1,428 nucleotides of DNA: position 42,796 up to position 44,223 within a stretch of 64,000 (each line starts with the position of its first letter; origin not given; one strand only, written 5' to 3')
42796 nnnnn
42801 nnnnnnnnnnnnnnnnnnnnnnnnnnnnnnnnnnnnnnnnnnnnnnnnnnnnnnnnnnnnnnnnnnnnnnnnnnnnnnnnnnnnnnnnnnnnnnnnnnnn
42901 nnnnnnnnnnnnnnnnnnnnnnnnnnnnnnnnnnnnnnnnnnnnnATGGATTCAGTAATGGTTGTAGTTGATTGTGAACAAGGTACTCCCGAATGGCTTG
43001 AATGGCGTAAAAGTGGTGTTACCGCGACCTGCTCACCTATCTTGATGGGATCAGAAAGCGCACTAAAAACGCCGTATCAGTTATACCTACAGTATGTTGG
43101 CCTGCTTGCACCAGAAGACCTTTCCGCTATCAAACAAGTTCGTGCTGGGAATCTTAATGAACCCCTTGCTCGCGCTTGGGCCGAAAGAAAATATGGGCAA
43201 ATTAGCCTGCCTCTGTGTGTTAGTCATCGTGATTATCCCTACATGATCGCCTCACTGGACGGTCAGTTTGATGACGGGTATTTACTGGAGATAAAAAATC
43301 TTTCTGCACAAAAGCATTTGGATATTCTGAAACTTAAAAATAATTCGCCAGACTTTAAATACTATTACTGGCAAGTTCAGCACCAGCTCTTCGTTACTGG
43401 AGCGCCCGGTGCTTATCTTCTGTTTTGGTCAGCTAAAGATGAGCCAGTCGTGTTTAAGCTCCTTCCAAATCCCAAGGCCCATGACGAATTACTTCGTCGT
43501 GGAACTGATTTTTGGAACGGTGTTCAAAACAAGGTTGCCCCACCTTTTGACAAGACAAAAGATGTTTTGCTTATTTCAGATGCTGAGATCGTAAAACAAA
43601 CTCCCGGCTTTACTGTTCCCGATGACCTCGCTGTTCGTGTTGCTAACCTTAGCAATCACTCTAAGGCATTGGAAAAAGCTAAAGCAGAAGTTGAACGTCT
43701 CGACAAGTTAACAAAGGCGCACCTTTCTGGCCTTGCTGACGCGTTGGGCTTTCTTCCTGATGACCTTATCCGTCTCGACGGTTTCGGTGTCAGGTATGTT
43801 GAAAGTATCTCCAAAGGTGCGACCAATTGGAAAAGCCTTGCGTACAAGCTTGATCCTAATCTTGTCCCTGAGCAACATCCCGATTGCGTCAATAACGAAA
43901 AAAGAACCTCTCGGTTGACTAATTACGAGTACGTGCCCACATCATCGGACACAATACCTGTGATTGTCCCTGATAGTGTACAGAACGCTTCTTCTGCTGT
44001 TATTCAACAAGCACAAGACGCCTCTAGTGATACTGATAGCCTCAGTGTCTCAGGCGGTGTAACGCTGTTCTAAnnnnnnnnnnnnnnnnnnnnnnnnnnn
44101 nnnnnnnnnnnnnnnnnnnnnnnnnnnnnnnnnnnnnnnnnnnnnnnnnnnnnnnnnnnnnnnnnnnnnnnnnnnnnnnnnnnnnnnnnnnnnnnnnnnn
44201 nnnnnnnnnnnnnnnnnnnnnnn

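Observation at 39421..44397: Two copies of a ~300-bp hairpin-rich non-coding element with its own sigma70-like promoter and terminator (candidate sRNA or ssDNA ssi/Frpo-like priming signal)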

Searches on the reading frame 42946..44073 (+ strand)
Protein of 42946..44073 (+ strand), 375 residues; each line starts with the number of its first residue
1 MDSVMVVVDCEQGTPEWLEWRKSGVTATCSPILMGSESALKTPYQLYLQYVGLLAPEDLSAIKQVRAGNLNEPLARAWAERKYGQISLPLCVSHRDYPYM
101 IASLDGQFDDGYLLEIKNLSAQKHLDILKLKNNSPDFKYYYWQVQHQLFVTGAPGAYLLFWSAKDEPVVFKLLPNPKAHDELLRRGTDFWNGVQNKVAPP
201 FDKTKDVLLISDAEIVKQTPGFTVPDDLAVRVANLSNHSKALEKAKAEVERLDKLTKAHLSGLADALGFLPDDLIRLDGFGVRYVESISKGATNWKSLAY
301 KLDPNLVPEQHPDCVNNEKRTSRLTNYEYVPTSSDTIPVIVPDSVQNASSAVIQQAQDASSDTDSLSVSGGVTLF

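Call 82: search_dna_similar(query=window:42946-44073:+, collection=plasmids, mode=protein, max_rows=40, rows=spread, max_evalue=1e-10)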
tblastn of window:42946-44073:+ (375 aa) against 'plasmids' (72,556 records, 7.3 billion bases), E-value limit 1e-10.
Records with a match: 1111; places in all: 1127; records where one place covers at least 80% of the query: 1012.
Best place of each record, by identity: >=99% 5; 60-80% 11; <60% 1095.
By first word of the organism name: Klebsiella 297; Escherichia 164; Citrobacter 117; Salmonella 94; Providencia 91; Vibrio 66; Proteus 47; Enterobacter 46; Pseudomonas 46; Aeromonas 36; and 33 more.
By predicted mobility (MOB-suite, as given by PLSDB): conjugative 984; mobilizable 88; non-mobilizable 39.
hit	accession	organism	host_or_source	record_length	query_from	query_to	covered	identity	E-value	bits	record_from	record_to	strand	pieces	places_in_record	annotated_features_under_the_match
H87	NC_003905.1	Proteus vulgaris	-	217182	1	375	100%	99.7%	0e+0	771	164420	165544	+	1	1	lambda-exonuclease family protein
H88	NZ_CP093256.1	Moellerella wisconsensis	whole organism,Food: Red deer meat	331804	2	346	92%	55.7%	1e-123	399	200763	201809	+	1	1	lambda-exonuclease family protein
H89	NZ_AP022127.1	Enterobacter cloacae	-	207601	1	344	92%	49.9%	8e-110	360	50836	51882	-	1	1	lambda-exonuclease family protein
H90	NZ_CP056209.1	Citrobacter freundii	culture,Wastewater influent sample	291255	1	344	92%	49.9%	8e-110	360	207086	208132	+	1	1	lambda-exonuclease family protein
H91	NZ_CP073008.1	Citrobacter sp. BIDMC108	Homo sapiens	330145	1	344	92%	49.9%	8e-110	360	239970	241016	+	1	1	lambda-exonuclease family protein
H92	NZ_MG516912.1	Proteus penneri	silver gull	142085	7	329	86%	42.3%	3e-77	266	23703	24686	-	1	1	lambda-exonuclease family protein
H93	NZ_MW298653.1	Escherichia coli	-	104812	7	329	86%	42.0%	1e-76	265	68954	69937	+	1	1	lambda-exonuclease family protein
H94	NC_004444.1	Pseudomonas resinovorans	-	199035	3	335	89%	36.4%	2e-50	188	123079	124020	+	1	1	lambda-exonuclease family protein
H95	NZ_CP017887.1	Pseudomonas frederiksbergensis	whole organism,glacial stream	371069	2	311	83%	32.9%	2e-42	165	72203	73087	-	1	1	lambda-exonuclease family protein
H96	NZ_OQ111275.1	Enterobacter hormaechei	-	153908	5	309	81%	30.8%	1e-29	127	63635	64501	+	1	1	lambda-exonuclease family protein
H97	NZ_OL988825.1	Citrobacter portucalensis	-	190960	5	309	81%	30.8%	2e-29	127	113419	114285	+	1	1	lambda-exonuclease family protein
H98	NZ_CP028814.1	Edwardsiella ictaluri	catfish,whole organism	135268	5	309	81%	30.8%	2e-29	127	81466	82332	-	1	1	lambda-exonuclease family protein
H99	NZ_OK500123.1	Providencia rettgeri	-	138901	5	309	81%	30.8%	2e-29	127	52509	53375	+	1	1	lambda-exonuclease family protein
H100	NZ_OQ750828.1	Providencia stuartii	-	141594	5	309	81%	30.8%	2e-29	127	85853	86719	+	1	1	lambda-exonuclease family protein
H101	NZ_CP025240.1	Salmonella enterica subsp. enterica serovar Newport str. ...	Bovine,bovine peripheral lymph node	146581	5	309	81%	30.8%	2e-29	127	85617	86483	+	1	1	lambda-exonuclease family protein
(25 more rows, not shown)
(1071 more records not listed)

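Call 83: get_annotated_region(hit=H89, flank=7000)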
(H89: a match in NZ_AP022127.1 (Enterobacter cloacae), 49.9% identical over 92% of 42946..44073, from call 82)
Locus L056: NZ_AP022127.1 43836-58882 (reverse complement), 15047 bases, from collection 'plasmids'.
description: Enterobacter cloacae strain WP5-S18-CRE-02 plasmid pWP5-S18-CRE-02_1, complete sequence
organism: Enterobacter cloacae (NCBI taxid 550)
taxonomy: Bacteria; Pseudomonadota; Gammaproteobacteria; Enterobacterales; Enterobacteriaceae; Enterobacter; Enterobacter cloacae
host: -; source: -; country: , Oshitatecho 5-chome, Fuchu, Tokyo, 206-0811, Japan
typing (MOB-suite, as given by PLSDB): non-mobilizable; replicon Col(VCM04); mating-pair formation MPF_T
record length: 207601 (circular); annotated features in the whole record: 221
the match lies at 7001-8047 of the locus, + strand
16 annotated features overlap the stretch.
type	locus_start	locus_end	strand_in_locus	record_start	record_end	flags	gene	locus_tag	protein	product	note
CDS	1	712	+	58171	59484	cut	-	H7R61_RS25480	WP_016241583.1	TrbC family F-type conjugative pilus assembly protein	-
CDS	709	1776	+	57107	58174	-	-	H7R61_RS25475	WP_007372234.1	TraU family protein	-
CDS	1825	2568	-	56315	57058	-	-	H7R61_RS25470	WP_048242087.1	AcaB family transcriptional regulator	-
CDS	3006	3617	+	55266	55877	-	-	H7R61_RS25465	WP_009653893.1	hypothetical protein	-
CDS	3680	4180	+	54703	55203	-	-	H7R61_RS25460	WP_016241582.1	hypothetical protein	-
CDS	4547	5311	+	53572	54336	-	-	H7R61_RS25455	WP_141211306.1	single-stranded DNA-binding protein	-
CDS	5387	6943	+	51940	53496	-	-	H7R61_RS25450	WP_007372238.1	recombinase RecT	GO:0006259 - DNA metabolic process [Evidence IEA]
CDS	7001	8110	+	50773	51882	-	-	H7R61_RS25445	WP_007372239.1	lambda-exonuclease family protein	-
CDS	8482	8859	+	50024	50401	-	-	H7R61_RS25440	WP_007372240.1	hypothetical protein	-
CDS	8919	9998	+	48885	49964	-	-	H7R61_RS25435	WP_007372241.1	MoxR family ATPase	-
CDS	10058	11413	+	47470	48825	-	-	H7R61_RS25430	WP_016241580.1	DUF3150 domain-containing protein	-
CDS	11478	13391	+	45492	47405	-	-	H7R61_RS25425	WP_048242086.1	VWA domain-containing protein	-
CDS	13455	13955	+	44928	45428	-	-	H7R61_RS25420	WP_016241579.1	hypothetical protein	-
CDS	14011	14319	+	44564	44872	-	-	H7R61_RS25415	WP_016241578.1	hypothetical protein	-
CDS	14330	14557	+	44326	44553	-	-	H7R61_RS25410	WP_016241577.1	hypothetical protein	-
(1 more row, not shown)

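Call 84: get_annotated_region(hit=H92, flank=7000)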
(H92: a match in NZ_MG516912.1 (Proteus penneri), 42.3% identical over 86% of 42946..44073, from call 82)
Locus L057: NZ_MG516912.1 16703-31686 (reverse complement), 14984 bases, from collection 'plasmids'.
description: Proteus penneri plasmid pPp47, complete sequence
organism: Proteus penneri (NCBI taxid 102862)
taxonomy: Bacteria; Pseudomonadota; Gammaproteobacteria; Enterobacterales; Morganellaceae; Proteus; Proteus penneri
host: -; source: silver gull; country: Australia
typing (MOB-suite, as given by PLSDB): conjugative; replicon rep_cluster_1506; relaxase MOBH; mating-pair formation MPF_F
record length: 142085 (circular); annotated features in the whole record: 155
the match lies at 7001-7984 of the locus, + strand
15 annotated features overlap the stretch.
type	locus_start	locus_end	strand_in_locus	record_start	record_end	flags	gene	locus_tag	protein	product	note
CDS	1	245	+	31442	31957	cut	lepB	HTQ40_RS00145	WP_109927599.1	signal peptidase I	GO:0009306 - protein secretion [Evidence IEA]; GO:0006465 - signal peptide processing [Evidence IEA]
CDS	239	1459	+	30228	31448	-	-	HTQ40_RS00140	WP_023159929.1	TrbC family F-type conjugative pilus assembly protein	-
CDS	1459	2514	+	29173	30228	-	-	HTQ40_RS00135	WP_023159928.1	TraU family protein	-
CDS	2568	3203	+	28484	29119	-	-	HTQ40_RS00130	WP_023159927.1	hypothetical protein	-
CDS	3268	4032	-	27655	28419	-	-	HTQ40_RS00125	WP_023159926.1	hypothetical protein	-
CDS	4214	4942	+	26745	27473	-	-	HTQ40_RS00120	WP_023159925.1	hypothetical protein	-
CDS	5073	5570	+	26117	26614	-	-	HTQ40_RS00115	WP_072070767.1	hypothetical protein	-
CDS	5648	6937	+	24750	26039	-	-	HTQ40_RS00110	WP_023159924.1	recombinase RecT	GO:0006259 - DNA metabolic process [Evidence IEA]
CDS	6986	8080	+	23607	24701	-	-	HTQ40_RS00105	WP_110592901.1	lambda-exonuclease family protein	-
CDS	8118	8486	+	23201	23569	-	-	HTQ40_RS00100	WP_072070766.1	hypothetical protein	-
CDS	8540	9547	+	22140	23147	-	-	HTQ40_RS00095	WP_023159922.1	MoxR family ATPase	-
CDS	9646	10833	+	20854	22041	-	-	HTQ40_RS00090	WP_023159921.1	DUF3150 domain-containing protein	-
CDS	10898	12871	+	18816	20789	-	-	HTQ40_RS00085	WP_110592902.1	VWA domain-containing protein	-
CDS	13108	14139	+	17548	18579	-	traF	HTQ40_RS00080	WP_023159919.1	conjugal transfer protein TraF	-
CDS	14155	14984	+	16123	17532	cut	-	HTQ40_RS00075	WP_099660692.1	conjugal transfer protein TraH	-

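Call 85: get_annotated_region(hit=H94, flank=7000)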
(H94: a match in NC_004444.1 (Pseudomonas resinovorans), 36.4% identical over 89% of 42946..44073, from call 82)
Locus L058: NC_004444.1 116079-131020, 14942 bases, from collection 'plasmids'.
description: Pseudomonas resinovorans plasmid pCAR1, complete sequence
organism: Pseudomonas resinovorans (NCBI taxid 53412)
taxonomy: Bacteria; Pseudomonadota; Gammaproteobacteria; Pseudomonadales; Pseudomonadaceae; Pseudomonas; Pseudomonas resinovorans
host: -; source: -; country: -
typing (MOB-suite, as given by PLSDB): conjugative; replicon IncP; relaxase MOBH; mating-pair formation MPF_F
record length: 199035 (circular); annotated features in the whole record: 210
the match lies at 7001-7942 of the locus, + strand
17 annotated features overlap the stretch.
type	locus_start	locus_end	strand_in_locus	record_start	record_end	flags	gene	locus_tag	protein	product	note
CDS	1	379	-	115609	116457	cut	-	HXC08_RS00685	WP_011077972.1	DsbA family protein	-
CDS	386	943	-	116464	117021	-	-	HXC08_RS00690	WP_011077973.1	hypothetical protein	-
CDS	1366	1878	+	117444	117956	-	-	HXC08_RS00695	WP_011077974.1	single-stranded DNA-binding protein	-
CDS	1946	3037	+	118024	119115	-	-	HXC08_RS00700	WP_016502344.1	RecT family recombinase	-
CDS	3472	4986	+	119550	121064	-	istA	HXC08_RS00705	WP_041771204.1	IS21-like element ISPre4 family transposase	GO:0006313 - DNA transposition [Evidence IEA]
CDS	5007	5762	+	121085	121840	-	istB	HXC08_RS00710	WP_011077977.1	IS21-like element ISPre4 family helper ATPase IstB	-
CDS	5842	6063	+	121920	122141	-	-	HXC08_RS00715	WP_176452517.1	hypothetical protein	-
CDS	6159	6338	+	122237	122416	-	-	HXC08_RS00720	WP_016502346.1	hypothetical protein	-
CDS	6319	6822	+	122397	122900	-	-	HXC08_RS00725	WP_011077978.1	hypothetical protein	-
CDS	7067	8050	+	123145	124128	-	-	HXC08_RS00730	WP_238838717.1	lambda-exonuclease family protein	-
CDS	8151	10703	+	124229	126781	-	mobH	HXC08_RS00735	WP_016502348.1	MobH family relaxase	-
CDS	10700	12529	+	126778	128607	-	traD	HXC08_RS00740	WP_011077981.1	conjugative transfer system coupling protein TraD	GO:0015074 - DNA integration [Evidence IEA]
CDS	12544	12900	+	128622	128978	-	-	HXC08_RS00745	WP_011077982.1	hypothetical protein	-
CDS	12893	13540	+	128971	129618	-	-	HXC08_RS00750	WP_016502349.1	DUF4400 domain-containing protein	-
CDS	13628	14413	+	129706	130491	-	-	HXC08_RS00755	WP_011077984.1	thioredoxin domain-containing protein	-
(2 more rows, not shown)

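Call 86: get_annotated_region(hit=H101, flank=7000)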
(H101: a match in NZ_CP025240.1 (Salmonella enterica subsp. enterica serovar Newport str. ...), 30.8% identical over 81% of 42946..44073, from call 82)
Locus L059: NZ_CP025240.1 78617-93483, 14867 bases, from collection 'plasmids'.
description: Salmonella enterica subsp. enterica serovar Newport str. USDA-ARS-USMARC-1928 plasmid pSNE3-1928, complete sequence
organism: Salmonella enterica subsp. enterica serovar Newport str. USDA-ARS-USMARC-1928 (NCBI taxid 1454621)
taxonomy: Bacteria; Pseudomonadota; Gammaproteobacteria; Enterobacterales; Enterobacteriaceae; Salmonella; Salmonella enterica; Salmonella enterica subsp. enterica serovar Newport str. USDA-ARS-USMARC-1928
host: -; source: Bovine,bovine peripheral lymph node; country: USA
typing (MOB-suite, as given by PLSDB): conjugative; replicon IncC; relaxase MOBH,MOBH; mating-pair formation MPF_F
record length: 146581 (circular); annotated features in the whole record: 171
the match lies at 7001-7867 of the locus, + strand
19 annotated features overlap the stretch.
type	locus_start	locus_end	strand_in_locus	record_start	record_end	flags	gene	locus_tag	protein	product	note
CDS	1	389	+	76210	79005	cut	traN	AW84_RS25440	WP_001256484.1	conjugal transfer mating pair stabilization protein TraN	-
CDS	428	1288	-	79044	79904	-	-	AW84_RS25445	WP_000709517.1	hypothetical protein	-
CDS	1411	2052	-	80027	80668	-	-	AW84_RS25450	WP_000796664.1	hypothetical protein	-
CDS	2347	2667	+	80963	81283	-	-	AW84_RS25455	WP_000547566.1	hypothetical protein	-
CDS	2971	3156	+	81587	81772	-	-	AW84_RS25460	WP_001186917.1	hypothetical protein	-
CDS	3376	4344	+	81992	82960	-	-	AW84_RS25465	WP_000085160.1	AAA family ATPase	-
CDS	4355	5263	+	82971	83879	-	-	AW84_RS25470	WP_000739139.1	hypothetical protein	-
CDS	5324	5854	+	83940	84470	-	ssb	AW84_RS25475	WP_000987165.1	single-stranded DNA-binding protein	GO:0006310 - DNA recombination [Evidence IEA]; GO:0006281 - DNA repair [Evidence IEA]; GO:0006260 - DNA replication ...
CDS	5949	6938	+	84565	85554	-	bet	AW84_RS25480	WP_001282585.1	phage recombination protein Bet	GO:0006259 - DNA metabolic process [Evidence IEA]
CDS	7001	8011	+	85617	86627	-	-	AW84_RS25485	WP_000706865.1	lambda-exonuclease family protein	-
CDS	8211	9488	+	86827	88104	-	-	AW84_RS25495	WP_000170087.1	DUF3150 domain-containing protein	-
CDS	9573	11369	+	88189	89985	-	-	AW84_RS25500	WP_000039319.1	VWA domain-containing protein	-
CDS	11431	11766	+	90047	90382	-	-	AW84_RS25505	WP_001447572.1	hypothetical protein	-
CDS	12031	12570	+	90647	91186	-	-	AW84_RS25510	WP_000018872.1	hypothetical protein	-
CDS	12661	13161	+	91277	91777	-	-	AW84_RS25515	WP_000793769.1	hypothetical protein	-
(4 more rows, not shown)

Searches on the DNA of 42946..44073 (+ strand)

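Call 90: search_dna_similar(query=L056:8110-8420:+, collection=plasmids, mode=distant, max_rows=25, rows=spread)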
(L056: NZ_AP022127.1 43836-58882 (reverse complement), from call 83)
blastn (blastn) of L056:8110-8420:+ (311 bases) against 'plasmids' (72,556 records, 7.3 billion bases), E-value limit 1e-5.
Records with a match: 131; places in all: 144; records where one place covers at least 80% of the query: 81.
Best place of each record, by identity: >=99% 70; 95-99% 11; 80-90% 5; 60-80% 45.
By first word of the organism name: Citrobacter 56; Providencia 26; Klebsiella 20; Moellerella 8; Enterobacter 6; Escherichia 4; Proteus 4; Salmonella 2; Kosakonia 1; Raoultella 1; and 3 more.
By predicted mobility (MOB-suite, as given by PLSDB): conjugative 75; mobilizable 53; non-mobilizable 3.
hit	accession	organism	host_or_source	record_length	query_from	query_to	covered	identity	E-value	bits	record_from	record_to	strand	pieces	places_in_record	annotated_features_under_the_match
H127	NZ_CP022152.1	Citrobacter freundii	water,wastewater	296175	1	311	100%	100.0%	1e-157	562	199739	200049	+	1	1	lambda-exonuclease family protein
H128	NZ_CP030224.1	Salmonella enterica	-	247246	1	311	100%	100.0%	1e-157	562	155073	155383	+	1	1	lambda-exonuclease family protein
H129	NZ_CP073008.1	Citrobacter sp. BIDMC108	Homo sapiens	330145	1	311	100%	100.0%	1e-157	562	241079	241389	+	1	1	lambda-exonuclease family protein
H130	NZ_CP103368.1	Citrobacter freundii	Homo sapiens,pure culture,rectal swab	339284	1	311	100%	100.0%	1e-157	562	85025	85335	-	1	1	lambda-exonuclease family protein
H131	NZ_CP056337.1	Citrobacter freundii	culture,Wastewater effluent sample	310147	1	311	100%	100.0%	1e-157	562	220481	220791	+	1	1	lambda-exonuclease family protein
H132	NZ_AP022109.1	Klebsiella aerogenes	-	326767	1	311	100%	100.0%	1e-157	562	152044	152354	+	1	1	lambda-exonuclease family protein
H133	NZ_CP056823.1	Citrobacter sp. RHBSTW-00137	culture,Wastewater influent sample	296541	1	311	100%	100.0%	1e-157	562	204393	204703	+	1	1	lambda-exonuclease family protein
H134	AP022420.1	Klebsiella sp. STW0522-44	-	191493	1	311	100%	100.0%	1e-157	562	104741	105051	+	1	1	hypothetical protein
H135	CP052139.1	Klebsiella pneumoniae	Homo sapiens,blood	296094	1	311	100%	100.0%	1e-157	562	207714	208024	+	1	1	DNA recombinase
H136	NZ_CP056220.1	Citrobacter sp. RHBSTW-00976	culture,Wastewater influent sample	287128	1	311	100%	100.0%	1e-157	562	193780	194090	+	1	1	lambda-exonuclease family protein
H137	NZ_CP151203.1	Citrobacter freundii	-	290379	1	311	100%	100.0%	1e-157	562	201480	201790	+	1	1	lambda-exonuclease family protein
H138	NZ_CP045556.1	Citrobacter sp. S39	-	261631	1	311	100%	100.0%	1e-157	562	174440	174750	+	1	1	lambda-exonuclease family protein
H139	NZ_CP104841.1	Enterobacter cloacae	Homo sapiens,other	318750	1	311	100%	99.7%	2e-155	555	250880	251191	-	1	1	lambda-exonuclease family protein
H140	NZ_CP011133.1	Citrobacter amalonaticus Y19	single cell,Anaerobic digester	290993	1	311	100%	98.7%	3e-152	544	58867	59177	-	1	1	lambda-exonuclease family protein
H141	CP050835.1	Klebsiella pneumoniae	milk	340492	1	311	100%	98.7%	3e-152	544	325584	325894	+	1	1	DNA recombinase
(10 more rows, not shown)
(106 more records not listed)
